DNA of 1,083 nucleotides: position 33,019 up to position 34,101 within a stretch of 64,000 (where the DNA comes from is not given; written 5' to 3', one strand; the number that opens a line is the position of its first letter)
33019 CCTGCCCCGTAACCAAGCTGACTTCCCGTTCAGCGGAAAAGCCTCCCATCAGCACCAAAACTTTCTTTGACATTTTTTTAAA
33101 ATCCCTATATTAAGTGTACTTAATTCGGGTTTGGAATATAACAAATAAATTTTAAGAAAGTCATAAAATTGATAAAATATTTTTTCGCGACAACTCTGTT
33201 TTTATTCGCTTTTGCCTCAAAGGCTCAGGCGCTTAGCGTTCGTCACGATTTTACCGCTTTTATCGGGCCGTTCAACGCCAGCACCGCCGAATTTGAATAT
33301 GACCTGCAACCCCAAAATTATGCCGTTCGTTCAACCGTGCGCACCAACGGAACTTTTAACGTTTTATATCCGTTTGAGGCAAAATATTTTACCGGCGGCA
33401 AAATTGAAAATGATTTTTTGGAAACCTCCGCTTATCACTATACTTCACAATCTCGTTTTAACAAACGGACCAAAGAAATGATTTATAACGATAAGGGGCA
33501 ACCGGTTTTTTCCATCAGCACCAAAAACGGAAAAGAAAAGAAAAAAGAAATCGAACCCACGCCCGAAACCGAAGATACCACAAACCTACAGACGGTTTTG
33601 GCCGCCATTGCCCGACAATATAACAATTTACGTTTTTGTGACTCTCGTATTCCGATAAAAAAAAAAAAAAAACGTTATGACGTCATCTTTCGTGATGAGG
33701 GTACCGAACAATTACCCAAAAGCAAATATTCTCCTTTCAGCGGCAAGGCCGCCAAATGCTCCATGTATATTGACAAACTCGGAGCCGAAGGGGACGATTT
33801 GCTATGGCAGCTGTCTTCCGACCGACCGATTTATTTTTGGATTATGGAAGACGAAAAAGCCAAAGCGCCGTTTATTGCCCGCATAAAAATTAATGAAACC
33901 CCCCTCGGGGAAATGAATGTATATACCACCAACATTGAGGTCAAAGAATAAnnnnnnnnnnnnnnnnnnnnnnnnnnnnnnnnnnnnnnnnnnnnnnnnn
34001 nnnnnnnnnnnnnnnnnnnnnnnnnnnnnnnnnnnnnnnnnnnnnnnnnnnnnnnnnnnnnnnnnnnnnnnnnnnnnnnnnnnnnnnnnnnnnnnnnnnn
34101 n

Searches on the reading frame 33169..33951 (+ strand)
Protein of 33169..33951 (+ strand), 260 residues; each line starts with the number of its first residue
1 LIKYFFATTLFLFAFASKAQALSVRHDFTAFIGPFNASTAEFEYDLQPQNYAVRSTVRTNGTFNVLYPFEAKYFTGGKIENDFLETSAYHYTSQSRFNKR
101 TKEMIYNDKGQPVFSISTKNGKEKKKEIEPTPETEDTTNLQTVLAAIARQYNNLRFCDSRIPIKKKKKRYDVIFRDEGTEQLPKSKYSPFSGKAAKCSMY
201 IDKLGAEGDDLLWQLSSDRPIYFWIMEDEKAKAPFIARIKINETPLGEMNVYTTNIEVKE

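Call 11: search_protein_families(library=pfam, proteins=[window:33169-33951:+], max_evalue=0.01)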
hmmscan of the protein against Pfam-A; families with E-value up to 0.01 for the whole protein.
window:33169-33951:+ (260 aa): 1 family
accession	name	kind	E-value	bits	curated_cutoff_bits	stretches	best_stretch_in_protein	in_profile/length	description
PF11306.15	DUF3108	-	7.5e-10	39.4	26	1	29-241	3-199/209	Protein of unknown function (DUF3108)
